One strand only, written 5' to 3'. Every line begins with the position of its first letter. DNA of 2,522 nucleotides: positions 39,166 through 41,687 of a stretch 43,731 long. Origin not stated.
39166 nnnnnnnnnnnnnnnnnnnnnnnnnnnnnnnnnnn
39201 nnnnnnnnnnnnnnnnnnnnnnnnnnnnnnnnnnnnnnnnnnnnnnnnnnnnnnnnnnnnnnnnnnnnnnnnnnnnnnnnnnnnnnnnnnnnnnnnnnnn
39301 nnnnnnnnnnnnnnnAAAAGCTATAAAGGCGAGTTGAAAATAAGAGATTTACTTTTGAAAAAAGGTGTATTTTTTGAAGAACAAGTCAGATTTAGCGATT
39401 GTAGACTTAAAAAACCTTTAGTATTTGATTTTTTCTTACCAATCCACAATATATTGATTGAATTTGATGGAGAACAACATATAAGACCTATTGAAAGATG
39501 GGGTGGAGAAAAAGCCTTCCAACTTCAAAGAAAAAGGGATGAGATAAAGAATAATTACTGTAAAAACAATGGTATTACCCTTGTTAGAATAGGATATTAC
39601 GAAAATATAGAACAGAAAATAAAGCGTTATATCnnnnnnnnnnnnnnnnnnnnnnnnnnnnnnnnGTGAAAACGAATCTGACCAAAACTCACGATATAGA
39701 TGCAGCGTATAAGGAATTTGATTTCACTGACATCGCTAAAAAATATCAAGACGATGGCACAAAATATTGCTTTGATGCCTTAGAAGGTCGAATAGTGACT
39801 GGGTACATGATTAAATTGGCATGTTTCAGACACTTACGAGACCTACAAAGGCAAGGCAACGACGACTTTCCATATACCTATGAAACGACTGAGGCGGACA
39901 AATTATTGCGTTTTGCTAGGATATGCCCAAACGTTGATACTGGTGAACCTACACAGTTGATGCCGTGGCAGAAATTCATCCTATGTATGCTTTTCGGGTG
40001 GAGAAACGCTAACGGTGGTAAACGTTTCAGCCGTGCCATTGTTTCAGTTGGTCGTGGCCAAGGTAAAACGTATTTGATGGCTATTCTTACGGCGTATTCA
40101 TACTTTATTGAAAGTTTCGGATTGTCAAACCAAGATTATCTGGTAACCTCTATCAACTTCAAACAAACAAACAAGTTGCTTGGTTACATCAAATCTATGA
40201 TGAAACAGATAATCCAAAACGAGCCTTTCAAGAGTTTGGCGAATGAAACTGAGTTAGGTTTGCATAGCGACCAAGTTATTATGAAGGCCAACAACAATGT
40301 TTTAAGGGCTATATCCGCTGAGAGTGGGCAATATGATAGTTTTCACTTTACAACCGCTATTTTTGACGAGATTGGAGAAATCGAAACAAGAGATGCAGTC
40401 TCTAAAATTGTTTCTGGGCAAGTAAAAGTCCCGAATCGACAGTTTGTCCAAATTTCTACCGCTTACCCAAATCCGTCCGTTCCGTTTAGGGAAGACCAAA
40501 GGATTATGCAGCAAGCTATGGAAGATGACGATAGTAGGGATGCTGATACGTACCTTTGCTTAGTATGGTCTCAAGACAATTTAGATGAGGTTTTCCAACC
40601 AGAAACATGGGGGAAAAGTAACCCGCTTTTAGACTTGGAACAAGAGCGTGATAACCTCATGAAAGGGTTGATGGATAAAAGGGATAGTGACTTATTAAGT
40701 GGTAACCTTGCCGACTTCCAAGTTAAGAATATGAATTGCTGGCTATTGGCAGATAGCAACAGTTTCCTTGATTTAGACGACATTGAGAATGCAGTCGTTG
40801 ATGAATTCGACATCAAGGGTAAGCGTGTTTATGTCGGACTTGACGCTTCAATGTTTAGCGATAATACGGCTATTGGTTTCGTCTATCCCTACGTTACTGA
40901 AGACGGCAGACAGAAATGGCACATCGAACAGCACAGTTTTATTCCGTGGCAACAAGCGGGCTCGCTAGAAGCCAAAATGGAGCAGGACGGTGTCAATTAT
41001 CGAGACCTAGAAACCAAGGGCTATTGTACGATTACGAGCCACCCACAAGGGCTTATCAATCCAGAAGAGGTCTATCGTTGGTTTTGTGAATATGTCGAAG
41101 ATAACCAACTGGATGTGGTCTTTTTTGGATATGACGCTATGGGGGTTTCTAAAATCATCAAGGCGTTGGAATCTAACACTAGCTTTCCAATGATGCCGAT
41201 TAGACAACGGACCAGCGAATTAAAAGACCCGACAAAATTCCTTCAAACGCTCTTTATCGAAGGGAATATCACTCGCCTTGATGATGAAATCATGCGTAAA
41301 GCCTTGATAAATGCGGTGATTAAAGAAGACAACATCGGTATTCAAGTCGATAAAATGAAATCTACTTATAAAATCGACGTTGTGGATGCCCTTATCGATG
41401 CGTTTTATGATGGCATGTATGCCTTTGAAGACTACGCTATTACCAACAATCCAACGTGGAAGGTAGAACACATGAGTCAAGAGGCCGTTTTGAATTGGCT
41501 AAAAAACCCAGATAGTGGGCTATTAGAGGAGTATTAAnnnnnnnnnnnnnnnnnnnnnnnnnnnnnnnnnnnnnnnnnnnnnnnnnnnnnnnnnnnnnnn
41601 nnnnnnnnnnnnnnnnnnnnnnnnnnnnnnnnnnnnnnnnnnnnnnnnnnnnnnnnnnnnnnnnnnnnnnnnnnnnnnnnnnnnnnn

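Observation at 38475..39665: Autonomous RHH + zinc-ribbon/PD-(D/E)XK nuclease cassette with back-to-back consensus promoters splitting terS from terL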

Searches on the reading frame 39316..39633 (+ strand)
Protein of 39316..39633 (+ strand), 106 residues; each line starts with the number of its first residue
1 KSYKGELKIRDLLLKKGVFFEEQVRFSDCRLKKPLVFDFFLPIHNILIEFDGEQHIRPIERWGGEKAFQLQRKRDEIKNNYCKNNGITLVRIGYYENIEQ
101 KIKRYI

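Call 41: search_solved_structures(query=A4, max_evalue=10, show_alignments=4)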
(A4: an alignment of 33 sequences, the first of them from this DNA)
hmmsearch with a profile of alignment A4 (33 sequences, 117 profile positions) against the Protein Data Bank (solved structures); distinct sequences matched with E-value up to 10: 0.

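Call 42: search_protein_families(library=pfam, alignment_id=A4, max_evalue=0.01)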
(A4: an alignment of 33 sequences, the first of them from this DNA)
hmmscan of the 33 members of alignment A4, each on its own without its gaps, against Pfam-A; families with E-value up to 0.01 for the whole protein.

A. member 1, seq(106 aa): 2 families
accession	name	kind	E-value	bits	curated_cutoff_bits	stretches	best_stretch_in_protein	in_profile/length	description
PF19237.4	DUF5889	-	7.7e-05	23.2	27.1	1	35-106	3-76/115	Family of unknown function (DUF5889)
PF10881.14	DUF2726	-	0.00069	19.8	24.7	1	48-95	75-111/126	Protein of unknown function (DUF2726)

B. families by the number of members that match (of 33 scanned): 7 families
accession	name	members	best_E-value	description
PF10881.14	DUF2726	20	3.6e-07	Protein of unknown function (DUF2726)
PF19237.4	DUF5889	18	5.2e-07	Family of unknown function (DUF5889)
PF23913.1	DUF7255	2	0.0011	Family of unknown function (DUF7255)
PF04480.18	DUF559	2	0.002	Protein of unknown function (DUF559)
PF21598.3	PvuRts1I-like_N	1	0.00045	Restriction endonuclease PvuRts1 I-like, N-terminal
PF18741.7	MTES_1575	1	0.00075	REase_MTES_1575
PF24951.3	LisH_PAC1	1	0.0083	PAC1 LisH domain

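Call 73: predict_structure(alignment_id=A4)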
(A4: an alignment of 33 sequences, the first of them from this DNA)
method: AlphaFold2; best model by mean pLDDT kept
length: 106 residues; sequences in the alignment: 33
mean_pLDDT: 94.0   pTM: 0.84
mean pLDDT of the five models: 94.0, 93.3, 93.2, 92.6, 92.5
residues with pLDDT >= 90: 95; 70-90: 8; 50-70: 1; < 50: 2
segments of 3 or more residues with pLDDT < 50: none
pLDDT, mean of each block of 10 residues (from residue 1): 80 96 97 97 97 93 95 97 98 93 89
secondary structure, 60 per line:
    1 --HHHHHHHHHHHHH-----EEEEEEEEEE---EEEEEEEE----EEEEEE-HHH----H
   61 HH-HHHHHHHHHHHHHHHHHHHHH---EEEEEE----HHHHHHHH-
elements in order: H3-15 E21-30 E34-41 E46-51 H64-84 E88-93 H98-105

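Call 75: fold_search(model_id=the predicted structure, library=pdb)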
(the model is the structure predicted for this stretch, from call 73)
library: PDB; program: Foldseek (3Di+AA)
matches with E <= 10: 393; with E <= 0.001: 0
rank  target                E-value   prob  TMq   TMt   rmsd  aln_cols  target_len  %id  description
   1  9g6k_L9               7.2e-03  1.00  0.59  0.15   5.9       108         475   16  LSU structure derived from the LSU sample of the mitoribosome from T. gondii. (released 2024-12-11)
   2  9i05_Xl               1.4e-02  0.98  0.49  0.15   4.8       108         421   16  Cryo-EM structure of the large subunit of the mitochondrial ribosome from Toxoplasma gondii (released 2025-06-11)
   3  6z1p_AS               2.6e-02  0.99  0.60  0.11   4.6       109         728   15  Structure of the mitochondrial ribosome from Tetrahymena thermophila (released 2020-06-24)
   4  9i05_Xg               2.6e-02  0.96  0.53  0.14   5.9       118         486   14  Cryo-EM structure of the large subunit of the mitochondrial ribosome from Toxoplasma gondii (released 2025-06-11)
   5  1t0f_A                3.9e-02  0.57  0.34  0.15  13.2       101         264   14  Crystal Structure of the TnsA/TnsC(504-555) complex (released 2004-11-09)
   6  1cw0_A                7.3e-02  0.99  0.62  0.44   4.2       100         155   16  CRYSTAL STRUCTURE ANALYSIS OF VERY SHORT PATCH REPAIR (VSR) ENDONUCLEASE IN COMPLEX WITH A DUPLEX DNA (released 1999-12-12)
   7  1vsr                  7.3e-02  0.94  0.52  0.43   4.6        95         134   15  VERY SHORT PATCH REPAIR (VSR) ENDONUCLEASE FROM ESCHERICHIA COLI (released 1999-10-27)
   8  4par_C                7.3e-02  0.82  0.51  0.20   7.8       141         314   17  The 5-Hydroxymethylcytosine-Specific Restriction Enzyme AbaSI in a Complex with Product-like DNA (released 2014-06-25)
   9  9i05_Xr               7.8e-02  0.96  0.56  0.15   4.7       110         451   13  Cryo-EM structure of the large subunit of the mitochondrial ribosome from Toxoplasma gondii (released 2025-06-11)
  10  1t0f_B                1.4e-01  0.30  0.32  0.14  13.2        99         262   13  Crystal Structure of the TnsA/TnsC(504-555) complex (released 2004-11-09)
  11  9dou_A                1.6e-01  0.44  0.38  0.07   6.4        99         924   15  Taeniopygia guttata R2 retrotransposon (R2Tg) initiating target-primed reverse transcription (released 2025-05-21)
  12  6z6b_PPP              2.8e-01  0.30  0.37  0.03   6.8        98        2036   14  Structure of full-length La Crosse virus L protein (polymerase) (released 2020-07-29)
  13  7orj_A                3.0e-01  0.30  0.38  0.03   7.5       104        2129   14  La Crosse virus polymerase at transcription capped RNA cleavage stage (released 2022-02-16)
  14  5mv0_D                3.3e-01  0.30  0.39  0.25   5.8       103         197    9  Structure of an N-terminal domain of a reptarenavirus L protein (released 2017-05-17)
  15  6z6b_EEE              3.5e-01  0.28  0.37  0.03   6.8        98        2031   14  Structure of full-length La Crosse virus L protein (polymerase) (released 2020-07-29)
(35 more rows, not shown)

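Call 91: fold_search(model_id=the predicted structure, library=viral)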
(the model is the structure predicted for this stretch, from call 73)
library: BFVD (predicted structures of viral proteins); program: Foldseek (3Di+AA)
matches with E <= 10: 773; with E <= 0.001: 156
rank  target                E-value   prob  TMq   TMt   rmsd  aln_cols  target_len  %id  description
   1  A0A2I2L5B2            7.8e-13  1.00  0.87  0.31   2.5       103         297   47  Endonuclease-like protein [Orpheovirus IHUMI-LCC2]
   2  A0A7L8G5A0            8.3e-13  1.00  0.90  0.29   0.7        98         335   44  (no name in the UniProt tables at hand)
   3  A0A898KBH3            6.4e-12  1.00  0.88  0.42   1.8       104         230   38  (no name in the UniProt tables at hand)
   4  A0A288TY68            6.4e-12  1.00  0.89  0.22   1.9       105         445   41  Homing endonuclease [Enterococcus phage EFP01]
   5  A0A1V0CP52            1.6e-11  1.00  0.91  0.47   1.2       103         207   43  (no name in the UniProt tables at hand)
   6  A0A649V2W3            2.5e-11  1.00  0.92  0.56   1.3       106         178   38  DUF2726 domain-containing protein [Lactococcus phage P1048]
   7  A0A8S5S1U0            3.1e-11  1.00  0.89  0.33   0.9       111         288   40  Restriction enzyme [Siphoviridae sp. ctCIv11]
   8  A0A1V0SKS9            4.0e-11  1.00  0.92  0.22   1.0       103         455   43  Uncharacterized protein [Klosneuvirus KNV1]
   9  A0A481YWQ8            5.0e-11  1.00  0.91  0.61   1.3       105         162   33  Restriction endonuclease [Marseillevirus LCMAC201]
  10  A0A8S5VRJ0            1.3e-10  1.00  0.90  0.26   1.9       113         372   36  (no name in the UniProt tables at hand)
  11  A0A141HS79            4.1e-10  1.00  0.88  0.31   1.0       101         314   36  (no name in the UniProt tables at hand)
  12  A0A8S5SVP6            7.1e-10  1.00  0.84  0.20   2.3       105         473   33  Restriction enzyme [Siphoviridae sp. ctqPo10]
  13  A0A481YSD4            1.4e-09  1.00  0.80  0.15   2.0        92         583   36  Restriction endonuclease [Marseillevirus LCMAC101]
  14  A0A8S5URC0            3.9e-09  1.00  0.85  0.61   1.9       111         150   33  Restriction enzyme [Siphoviridae sp. ctg6c78]
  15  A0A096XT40            4.4e-09  1.00  0.77  0.83   1.4        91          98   37  DUF2726 domain-containing protein [Enterococcus phage ECP3]
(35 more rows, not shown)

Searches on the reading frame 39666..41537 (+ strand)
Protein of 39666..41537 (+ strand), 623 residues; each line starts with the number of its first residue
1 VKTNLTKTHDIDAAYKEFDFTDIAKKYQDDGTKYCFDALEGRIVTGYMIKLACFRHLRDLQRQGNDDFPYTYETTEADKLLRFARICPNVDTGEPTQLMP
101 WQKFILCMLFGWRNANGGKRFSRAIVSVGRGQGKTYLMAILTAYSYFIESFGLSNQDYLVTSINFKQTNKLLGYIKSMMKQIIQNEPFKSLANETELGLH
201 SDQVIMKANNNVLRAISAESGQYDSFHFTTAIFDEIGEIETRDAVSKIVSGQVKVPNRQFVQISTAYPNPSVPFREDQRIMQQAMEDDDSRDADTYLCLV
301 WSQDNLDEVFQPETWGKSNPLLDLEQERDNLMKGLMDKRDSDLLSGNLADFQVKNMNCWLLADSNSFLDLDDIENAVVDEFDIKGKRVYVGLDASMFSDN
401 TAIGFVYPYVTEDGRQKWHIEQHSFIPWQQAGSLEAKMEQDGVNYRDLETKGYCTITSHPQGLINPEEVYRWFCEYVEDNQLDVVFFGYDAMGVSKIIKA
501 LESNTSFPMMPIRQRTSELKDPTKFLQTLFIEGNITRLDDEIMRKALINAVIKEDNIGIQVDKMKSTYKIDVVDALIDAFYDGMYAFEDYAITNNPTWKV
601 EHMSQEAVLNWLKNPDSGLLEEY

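Call 3: search_protein_families(library=pfam, proteins=[window:39666-41537:+], max_evalue=0.1)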
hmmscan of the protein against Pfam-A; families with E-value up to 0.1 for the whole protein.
window:39666-41537:+ (623 aa): 3 families
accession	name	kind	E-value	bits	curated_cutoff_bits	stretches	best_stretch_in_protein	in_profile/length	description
PF20441.4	TerL_nuclease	-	1.1e-33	117.1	24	1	292-581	3-280/286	Terminase large subunit, endonuclease domain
PF03354.21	TerL_ATPase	-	1.6e-17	64.2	23.7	1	100-266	1-161/178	Terminase large subunit, ATPase domain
PF06489.16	Orthopox_A49R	-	0.057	14.1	25.8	0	530-599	64-126/162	Orthopoxvirus A49R protein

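Call 4: search_protein_families(library=phrogs, proteins=[window:39666-41537:+], max_evalue=0.01)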
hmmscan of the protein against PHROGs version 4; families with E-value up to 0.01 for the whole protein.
window:39666-41537:+ (623 aa): 8 families
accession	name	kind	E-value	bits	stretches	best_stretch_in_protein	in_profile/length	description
phrog_9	-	head and packaging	1.1e-145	488.5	1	5-621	157-703/812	terminase large subunit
phrog_4914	-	head and packaging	3.7e-101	338.1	1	21-229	1-211/213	terminase large subunit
phrog_2699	-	head and packaging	1.5e-52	179.5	1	289-585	11-295/315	terminase large subunit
phrog_7331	-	head and packaging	1.7e-35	122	1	493-598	2-107/113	terminase large subunit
phrog_10517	-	head and packaging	6.1e-31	108.6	1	27-183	33-190/207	terminase large subunit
phrog_2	-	head and packaging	6.9e-12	45.9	1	92-594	261-596/807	terminase large subunit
phrog_37124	-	unknown function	0.0037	18.1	0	395-518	4-128/143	-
phrog_5909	-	head and packaging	0.0054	16.9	0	349-449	57-171/285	terminase large subunit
